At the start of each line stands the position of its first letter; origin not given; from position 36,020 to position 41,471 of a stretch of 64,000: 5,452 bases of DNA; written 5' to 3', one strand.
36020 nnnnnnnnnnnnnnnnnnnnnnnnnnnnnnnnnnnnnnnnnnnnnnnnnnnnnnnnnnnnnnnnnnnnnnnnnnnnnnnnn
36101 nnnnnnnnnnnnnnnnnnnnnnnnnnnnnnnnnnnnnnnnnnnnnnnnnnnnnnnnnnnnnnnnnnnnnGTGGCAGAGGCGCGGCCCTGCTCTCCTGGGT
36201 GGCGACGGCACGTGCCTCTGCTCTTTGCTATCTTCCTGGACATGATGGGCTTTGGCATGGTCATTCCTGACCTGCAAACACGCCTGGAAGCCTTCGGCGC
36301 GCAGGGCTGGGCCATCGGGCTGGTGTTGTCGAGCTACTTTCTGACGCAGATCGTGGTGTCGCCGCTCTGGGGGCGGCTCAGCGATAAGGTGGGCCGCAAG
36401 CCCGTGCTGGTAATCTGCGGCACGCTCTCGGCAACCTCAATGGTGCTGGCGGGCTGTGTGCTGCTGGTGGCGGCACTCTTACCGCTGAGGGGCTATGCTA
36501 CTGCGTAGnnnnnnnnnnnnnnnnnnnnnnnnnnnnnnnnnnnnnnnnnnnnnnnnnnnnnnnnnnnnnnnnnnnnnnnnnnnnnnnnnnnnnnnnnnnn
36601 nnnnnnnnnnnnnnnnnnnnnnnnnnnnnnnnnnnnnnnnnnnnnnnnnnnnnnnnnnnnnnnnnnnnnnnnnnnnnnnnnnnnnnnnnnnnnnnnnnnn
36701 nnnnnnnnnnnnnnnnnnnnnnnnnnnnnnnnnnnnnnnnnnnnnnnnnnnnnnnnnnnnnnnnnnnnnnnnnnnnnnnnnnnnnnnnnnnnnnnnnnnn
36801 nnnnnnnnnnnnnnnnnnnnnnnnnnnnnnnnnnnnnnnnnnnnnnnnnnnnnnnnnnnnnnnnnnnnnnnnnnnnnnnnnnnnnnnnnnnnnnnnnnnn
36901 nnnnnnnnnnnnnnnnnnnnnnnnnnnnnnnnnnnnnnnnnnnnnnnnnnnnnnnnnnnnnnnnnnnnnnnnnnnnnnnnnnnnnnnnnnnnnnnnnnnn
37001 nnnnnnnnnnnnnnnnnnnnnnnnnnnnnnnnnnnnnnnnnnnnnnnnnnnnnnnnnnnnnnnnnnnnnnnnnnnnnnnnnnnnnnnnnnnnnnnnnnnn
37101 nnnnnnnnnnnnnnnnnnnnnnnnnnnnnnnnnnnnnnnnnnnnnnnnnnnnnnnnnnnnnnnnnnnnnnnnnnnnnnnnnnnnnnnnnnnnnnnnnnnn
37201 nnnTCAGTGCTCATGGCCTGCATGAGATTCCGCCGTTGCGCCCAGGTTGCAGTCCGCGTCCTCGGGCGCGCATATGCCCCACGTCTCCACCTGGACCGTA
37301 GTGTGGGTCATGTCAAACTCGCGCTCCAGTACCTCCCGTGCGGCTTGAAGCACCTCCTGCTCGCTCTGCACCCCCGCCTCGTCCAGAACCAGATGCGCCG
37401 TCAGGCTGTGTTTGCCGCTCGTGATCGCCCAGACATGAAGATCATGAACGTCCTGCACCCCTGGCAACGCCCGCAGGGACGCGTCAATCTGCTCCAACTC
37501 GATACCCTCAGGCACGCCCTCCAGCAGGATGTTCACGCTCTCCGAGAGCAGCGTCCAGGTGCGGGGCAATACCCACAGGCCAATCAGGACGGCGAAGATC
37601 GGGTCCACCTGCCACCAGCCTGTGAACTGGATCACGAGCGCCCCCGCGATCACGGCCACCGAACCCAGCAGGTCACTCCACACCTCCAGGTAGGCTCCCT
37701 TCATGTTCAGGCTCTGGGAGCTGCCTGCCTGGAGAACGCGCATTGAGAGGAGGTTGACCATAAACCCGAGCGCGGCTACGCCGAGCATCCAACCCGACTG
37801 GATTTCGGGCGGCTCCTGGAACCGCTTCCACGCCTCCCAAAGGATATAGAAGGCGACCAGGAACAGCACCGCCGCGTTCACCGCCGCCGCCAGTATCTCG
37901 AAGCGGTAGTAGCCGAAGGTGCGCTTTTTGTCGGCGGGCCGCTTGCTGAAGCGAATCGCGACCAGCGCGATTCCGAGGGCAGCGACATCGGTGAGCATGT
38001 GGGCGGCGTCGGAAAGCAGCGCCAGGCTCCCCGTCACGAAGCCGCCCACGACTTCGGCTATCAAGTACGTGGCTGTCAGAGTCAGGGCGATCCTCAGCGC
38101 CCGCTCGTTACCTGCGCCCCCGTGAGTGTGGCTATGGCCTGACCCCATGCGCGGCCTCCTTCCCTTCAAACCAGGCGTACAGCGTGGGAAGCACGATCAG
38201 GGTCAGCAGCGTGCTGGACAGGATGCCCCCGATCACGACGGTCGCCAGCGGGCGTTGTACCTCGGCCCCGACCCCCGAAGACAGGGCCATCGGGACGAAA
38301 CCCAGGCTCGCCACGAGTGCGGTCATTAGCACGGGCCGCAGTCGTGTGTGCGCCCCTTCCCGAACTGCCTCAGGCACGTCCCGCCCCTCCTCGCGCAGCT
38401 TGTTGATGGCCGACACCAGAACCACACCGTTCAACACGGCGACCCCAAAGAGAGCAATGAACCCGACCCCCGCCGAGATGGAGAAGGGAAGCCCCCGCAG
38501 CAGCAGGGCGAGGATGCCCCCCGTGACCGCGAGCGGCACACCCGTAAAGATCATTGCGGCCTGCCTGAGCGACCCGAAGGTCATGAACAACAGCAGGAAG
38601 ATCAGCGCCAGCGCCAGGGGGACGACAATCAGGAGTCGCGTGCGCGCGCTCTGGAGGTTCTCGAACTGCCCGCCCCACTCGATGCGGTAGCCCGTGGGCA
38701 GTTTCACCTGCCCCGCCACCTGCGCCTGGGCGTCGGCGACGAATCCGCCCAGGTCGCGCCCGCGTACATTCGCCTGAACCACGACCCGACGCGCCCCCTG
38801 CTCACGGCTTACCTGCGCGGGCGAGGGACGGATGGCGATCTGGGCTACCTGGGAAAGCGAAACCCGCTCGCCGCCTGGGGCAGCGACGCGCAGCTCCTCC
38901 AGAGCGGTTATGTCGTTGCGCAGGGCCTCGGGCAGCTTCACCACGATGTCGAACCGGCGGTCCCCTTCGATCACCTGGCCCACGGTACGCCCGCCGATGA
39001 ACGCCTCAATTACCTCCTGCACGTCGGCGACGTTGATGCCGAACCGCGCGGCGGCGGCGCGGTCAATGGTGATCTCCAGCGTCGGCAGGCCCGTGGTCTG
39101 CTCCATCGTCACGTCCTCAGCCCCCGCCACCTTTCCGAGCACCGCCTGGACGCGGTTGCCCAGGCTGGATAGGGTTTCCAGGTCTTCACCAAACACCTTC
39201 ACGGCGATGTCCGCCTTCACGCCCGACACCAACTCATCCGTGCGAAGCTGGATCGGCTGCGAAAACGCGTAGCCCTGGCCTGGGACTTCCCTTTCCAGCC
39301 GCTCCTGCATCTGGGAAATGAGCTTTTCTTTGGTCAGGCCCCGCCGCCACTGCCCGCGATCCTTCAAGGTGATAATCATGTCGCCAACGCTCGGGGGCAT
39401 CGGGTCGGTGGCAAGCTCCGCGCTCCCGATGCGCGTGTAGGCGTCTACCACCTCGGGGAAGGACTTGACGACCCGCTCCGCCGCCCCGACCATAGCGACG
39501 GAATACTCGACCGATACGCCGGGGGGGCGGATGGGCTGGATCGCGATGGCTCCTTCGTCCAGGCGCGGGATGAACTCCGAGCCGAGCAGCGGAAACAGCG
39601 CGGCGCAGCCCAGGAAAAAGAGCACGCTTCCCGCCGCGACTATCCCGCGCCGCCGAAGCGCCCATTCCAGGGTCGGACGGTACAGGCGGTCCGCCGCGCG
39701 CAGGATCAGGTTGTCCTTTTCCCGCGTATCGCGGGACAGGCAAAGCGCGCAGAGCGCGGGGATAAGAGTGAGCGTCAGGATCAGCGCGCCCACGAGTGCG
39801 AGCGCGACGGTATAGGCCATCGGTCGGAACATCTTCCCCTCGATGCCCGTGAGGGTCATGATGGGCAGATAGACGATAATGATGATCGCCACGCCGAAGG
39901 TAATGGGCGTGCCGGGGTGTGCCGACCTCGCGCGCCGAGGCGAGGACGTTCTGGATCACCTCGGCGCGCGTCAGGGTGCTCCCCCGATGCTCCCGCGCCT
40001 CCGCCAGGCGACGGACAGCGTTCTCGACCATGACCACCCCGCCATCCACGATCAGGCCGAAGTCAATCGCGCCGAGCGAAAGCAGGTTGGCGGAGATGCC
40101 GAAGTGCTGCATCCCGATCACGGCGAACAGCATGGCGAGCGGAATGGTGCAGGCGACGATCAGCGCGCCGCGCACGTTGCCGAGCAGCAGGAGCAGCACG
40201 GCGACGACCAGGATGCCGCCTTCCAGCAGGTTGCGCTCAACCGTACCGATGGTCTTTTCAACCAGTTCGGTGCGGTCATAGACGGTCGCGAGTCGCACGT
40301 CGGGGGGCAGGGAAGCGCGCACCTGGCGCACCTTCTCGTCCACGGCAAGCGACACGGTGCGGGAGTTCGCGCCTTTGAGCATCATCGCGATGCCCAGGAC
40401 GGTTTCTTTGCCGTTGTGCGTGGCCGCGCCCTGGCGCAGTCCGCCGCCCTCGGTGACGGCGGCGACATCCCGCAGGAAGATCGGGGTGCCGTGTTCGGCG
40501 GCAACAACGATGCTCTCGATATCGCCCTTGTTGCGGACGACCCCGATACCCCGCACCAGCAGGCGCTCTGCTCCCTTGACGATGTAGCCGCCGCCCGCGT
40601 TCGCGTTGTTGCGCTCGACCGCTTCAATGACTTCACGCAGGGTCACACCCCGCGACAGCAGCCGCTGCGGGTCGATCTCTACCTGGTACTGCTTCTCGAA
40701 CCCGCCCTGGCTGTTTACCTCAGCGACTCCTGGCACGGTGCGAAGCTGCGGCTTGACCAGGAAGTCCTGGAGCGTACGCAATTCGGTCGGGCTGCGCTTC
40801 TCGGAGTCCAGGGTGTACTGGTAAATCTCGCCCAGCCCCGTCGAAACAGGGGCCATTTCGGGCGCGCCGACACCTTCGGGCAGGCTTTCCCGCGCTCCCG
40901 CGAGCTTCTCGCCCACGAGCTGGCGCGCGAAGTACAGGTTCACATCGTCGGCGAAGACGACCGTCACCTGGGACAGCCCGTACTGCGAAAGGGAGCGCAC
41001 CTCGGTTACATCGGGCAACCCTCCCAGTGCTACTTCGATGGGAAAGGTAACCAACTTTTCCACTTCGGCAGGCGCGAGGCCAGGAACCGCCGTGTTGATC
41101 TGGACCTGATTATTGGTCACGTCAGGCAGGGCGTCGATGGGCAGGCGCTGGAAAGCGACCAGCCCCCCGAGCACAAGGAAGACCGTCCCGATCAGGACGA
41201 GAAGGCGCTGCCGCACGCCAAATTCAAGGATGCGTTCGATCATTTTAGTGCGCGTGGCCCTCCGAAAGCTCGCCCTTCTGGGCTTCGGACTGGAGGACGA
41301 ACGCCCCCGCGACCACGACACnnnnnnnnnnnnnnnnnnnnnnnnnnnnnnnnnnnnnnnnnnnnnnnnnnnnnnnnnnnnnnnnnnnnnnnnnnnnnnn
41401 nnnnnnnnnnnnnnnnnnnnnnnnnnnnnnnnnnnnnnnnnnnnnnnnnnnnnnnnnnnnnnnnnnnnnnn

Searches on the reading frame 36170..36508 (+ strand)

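Call 63: search_protein_families(library=pfam, proteins=[window:36170-36508:+], max_evalue=0.001)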
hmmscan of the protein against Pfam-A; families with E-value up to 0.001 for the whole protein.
window:36170-36508:+ (112 aa): 3 families
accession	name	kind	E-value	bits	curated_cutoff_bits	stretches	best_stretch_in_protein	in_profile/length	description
PF07690.21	MFS_1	-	4.5e-15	55.9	33.4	1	17-96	1-80/347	Major Facilitator Superfamily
PF12832.13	MFS_1_like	-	7.7e-06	25.6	25.2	1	27-94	14-81/373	MFS_1 like family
PF00083.30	Sugar_tr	-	0.00084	18.8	22.3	1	48-96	47-95/452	Sugar (and other) transporter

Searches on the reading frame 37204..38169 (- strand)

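Call 63: search_protein_families(library=pfam, proteins=[window:37204-38169:-], max_evalue=0.001)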
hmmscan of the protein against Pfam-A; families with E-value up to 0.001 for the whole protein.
window:37204-38169:- (321 aa): 2 families
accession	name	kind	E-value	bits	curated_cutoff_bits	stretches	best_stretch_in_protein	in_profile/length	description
PF01545.26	Cation_efflux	-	2.3e-47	161.8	26.6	1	25-216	1-198/198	Cation efflux family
PF16916.11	ZT_dimer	-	4.6e-16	59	26.7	1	220-296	1-77/78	Dimerisation domain of Zinc Transporter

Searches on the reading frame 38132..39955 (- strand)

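Call 58: search_protein_families(library=pfam, proteins=[window:38132-39955:-], max_evalue=0.001)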
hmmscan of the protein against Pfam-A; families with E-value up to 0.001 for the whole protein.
window:38132-39955:- (607 aa): 2 families
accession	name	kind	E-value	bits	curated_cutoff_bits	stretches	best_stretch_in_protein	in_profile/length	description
PF00873.25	ACR_tran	-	1.5e-176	589.5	28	1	16-596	433-1020/1021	AcrB/AcrD/AcrF family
PF03176.21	MMPL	-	4.8e-09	36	20.5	1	381-594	80-300/333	MMPL family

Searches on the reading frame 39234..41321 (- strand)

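Call 57: search_protein_families(library=pfam, proteins=[window:39234-41321:-], max_evalue=0.001)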
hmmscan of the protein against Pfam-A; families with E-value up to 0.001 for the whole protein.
window:39234-41321:- (695 aa): 1 family
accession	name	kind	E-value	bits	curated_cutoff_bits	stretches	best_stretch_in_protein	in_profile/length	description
PF00873.25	ACR_tran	-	5e-128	428.8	28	1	31-467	1-432/1021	AcrB/AcrD/AcrF family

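Call 58: search_protein_families(library=pfam, proteins=[window:39234-41321:-], max_evalue=0.001)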
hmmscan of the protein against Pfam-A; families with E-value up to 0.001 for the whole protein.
window:39234-41321:- (695 aa): 1 family
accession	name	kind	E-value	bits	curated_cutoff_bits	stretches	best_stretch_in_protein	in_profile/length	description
PF00873.25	ACR_tran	-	5e-128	428.8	28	1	31-467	1-432/1021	AcrB/AcrD/AcrF family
